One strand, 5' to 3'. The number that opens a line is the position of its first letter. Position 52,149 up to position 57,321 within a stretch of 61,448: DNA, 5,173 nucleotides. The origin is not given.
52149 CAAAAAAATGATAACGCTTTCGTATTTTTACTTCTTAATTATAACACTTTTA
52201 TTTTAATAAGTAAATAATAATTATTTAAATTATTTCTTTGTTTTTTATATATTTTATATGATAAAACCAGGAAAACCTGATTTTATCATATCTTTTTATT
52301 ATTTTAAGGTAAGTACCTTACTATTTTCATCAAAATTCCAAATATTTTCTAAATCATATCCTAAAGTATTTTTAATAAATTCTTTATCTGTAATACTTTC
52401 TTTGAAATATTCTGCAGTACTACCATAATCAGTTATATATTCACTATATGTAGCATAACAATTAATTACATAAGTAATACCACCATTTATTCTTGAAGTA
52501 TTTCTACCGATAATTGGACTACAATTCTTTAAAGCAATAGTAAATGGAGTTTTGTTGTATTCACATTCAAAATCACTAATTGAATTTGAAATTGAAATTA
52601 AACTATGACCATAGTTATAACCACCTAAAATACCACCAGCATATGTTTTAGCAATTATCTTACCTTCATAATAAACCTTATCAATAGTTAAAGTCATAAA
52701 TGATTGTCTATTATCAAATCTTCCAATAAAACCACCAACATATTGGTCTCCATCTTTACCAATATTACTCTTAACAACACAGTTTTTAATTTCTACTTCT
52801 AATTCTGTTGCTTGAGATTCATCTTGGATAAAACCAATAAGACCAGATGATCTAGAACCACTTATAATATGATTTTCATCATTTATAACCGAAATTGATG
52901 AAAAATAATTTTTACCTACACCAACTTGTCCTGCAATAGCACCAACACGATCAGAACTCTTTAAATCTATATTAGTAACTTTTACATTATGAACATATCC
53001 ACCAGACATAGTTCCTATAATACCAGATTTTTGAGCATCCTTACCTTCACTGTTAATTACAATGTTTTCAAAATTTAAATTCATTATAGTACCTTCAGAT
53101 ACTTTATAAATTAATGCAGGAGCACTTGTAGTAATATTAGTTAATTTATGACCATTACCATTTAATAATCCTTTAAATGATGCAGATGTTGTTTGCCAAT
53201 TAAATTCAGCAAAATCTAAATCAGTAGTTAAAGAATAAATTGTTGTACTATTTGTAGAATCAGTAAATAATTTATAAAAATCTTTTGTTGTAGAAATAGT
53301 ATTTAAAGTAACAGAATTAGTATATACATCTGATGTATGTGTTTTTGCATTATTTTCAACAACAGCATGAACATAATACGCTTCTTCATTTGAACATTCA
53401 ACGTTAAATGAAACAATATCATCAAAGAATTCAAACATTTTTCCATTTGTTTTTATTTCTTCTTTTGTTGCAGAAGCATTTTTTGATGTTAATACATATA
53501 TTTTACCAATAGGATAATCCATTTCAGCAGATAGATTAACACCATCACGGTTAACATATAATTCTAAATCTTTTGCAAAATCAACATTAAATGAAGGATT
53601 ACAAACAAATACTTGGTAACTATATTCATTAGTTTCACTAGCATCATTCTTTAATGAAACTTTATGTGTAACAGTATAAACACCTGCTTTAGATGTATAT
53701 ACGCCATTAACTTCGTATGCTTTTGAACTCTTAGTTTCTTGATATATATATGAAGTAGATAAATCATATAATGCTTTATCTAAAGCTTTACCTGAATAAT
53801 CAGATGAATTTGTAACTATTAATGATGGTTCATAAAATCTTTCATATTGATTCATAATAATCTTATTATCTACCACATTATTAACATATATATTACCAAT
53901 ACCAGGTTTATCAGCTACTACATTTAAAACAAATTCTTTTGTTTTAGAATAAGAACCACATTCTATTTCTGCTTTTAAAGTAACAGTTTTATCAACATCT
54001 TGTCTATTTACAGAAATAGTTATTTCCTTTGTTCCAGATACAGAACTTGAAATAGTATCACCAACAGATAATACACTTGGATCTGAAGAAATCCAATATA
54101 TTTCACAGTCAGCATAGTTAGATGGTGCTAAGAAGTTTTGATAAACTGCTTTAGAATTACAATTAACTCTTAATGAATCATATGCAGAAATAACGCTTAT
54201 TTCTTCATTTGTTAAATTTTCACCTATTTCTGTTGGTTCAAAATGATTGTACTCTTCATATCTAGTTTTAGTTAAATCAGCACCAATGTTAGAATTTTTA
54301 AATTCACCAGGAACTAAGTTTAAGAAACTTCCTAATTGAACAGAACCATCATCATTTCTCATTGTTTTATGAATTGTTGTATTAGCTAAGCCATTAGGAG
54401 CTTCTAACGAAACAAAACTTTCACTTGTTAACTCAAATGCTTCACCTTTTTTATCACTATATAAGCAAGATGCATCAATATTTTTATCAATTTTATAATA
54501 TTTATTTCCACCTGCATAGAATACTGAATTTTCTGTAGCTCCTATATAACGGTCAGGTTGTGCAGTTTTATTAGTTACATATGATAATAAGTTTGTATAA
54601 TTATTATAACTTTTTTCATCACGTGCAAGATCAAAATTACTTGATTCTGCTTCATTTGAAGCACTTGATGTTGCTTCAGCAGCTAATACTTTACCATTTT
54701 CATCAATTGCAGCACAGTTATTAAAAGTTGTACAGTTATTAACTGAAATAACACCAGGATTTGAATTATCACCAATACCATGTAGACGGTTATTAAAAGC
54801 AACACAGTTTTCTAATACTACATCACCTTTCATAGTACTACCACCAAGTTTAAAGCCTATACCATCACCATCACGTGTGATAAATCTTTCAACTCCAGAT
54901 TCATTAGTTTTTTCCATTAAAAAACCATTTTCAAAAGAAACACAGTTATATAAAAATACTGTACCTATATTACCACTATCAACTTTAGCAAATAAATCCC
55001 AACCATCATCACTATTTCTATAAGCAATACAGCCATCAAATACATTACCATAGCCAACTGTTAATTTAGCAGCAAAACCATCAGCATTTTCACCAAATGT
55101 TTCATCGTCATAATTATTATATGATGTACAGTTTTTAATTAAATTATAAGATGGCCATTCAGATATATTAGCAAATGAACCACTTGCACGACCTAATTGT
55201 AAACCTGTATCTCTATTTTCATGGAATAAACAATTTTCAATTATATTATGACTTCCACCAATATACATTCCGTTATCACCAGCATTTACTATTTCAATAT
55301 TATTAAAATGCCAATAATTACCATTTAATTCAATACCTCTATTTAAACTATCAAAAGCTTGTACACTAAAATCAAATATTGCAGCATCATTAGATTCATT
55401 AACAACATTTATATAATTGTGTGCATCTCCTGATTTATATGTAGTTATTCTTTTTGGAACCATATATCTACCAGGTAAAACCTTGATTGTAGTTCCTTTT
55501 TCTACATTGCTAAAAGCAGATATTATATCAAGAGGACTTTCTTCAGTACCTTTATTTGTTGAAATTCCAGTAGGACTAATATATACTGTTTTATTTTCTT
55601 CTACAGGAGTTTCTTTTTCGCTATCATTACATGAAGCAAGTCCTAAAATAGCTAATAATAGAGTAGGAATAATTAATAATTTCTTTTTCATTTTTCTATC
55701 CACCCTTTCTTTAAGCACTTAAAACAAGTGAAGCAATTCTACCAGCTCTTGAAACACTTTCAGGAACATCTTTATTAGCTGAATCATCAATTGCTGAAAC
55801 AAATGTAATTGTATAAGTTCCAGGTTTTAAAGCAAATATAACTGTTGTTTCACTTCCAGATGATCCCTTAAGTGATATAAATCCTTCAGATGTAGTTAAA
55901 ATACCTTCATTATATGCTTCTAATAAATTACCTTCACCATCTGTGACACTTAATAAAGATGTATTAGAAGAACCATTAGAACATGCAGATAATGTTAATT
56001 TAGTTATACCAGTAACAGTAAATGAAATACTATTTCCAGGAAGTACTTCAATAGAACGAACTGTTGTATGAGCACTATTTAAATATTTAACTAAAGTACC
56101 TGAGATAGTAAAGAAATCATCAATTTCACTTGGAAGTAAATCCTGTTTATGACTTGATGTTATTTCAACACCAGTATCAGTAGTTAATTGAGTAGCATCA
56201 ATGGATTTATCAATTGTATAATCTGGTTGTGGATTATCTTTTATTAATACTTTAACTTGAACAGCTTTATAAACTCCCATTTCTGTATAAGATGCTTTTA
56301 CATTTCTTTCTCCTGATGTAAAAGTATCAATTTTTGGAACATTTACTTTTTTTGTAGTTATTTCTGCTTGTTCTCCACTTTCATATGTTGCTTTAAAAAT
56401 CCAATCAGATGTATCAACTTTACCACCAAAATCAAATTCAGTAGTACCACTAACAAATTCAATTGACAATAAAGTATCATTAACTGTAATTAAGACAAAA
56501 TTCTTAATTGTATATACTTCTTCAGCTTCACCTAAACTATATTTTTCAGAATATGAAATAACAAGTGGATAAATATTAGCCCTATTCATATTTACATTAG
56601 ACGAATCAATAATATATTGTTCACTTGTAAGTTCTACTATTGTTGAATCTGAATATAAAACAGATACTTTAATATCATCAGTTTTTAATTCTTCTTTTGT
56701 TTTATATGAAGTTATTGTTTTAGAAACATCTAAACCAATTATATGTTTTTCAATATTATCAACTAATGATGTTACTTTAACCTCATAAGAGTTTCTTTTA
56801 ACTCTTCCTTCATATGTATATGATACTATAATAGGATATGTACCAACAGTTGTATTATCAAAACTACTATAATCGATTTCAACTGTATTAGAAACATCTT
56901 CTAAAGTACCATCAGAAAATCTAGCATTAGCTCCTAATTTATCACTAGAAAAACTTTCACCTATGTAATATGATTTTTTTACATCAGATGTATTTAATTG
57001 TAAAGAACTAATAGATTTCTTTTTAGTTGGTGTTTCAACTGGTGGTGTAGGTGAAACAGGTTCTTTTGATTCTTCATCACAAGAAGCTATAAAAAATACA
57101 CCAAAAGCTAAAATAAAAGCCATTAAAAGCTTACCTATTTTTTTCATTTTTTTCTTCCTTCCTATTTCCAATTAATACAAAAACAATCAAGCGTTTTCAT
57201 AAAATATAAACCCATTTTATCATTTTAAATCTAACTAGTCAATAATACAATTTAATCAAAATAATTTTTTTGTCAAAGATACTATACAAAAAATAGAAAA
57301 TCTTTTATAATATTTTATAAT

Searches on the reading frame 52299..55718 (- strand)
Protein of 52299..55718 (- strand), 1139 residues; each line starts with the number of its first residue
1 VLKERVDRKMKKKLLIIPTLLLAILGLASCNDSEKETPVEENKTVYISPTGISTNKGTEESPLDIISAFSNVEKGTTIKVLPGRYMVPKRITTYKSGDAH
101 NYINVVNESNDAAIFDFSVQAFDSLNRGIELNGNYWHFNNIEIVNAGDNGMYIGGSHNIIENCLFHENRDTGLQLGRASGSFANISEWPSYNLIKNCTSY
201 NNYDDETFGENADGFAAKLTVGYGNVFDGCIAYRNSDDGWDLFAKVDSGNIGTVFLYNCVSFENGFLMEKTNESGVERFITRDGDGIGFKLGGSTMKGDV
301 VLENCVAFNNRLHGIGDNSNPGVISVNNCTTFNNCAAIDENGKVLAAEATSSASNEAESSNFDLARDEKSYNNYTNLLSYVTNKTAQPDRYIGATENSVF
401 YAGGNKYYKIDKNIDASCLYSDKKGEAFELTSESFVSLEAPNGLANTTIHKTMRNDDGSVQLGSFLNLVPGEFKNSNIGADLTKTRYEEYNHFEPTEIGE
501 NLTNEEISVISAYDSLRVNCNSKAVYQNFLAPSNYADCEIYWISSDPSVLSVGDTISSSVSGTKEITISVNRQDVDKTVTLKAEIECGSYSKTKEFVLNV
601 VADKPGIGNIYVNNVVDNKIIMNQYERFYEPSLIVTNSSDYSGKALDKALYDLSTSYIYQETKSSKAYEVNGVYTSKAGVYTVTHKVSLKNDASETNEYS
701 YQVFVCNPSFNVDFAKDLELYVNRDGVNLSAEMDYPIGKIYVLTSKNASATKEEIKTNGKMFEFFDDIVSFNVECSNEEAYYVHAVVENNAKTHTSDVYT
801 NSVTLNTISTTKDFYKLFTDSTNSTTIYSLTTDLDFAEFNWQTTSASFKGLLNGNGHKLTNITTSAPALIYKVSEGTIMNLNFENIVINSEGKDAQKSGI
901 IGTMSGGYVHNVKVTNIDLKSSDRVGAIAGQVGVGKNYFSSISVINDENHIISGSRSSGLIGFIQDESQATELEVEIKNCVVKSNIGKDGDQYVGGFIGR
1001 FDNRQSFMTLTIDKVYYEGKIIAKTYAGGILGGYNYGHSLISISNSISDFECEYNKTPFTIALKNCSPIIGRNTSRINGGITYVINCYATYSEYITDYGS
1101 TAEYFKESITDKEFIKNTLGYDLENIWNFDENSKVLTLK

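Call 25: search_protein_families(library=pfam, proteins=[window:52299-55718:-], max_evalue=0.001)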
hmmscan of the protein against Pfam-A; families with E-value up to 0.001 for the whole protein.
window:52299-55718:- (1139 aa): 3 families
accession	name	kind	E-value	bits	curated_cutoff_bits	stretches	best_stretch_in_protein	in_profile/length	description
PF22842.2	Pel9A-like_beta_helix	-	2.3e-12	47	25.2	1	190-334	174-325/370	Pel9A-like, right handed beta helix region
PF13229.12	Beta_helix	-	1.8e-08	34.6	25.9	1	128-338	2-142/158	Right handed beta helix region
PF20578.4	aBig_2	-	4.7e-06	26.8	27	1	523-602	19-88/89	Atrophied bacterial Ig domain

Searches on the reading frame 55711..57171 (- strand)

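Call 25: search_protein_families(library=pfam, proteins=[window:55711-57171:-], max_evalue=0.001)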
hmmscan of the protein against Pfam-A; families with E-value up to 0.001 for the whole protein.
window:55711-57171:- (486 aa): 1 family
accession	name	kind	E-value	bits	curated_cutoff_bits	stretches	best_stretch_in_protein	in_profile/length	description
PF07523.18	Big_3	-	8.9e-14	52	21.2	1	64-133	4-68/68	Bacterial Ig-like domain (group 3)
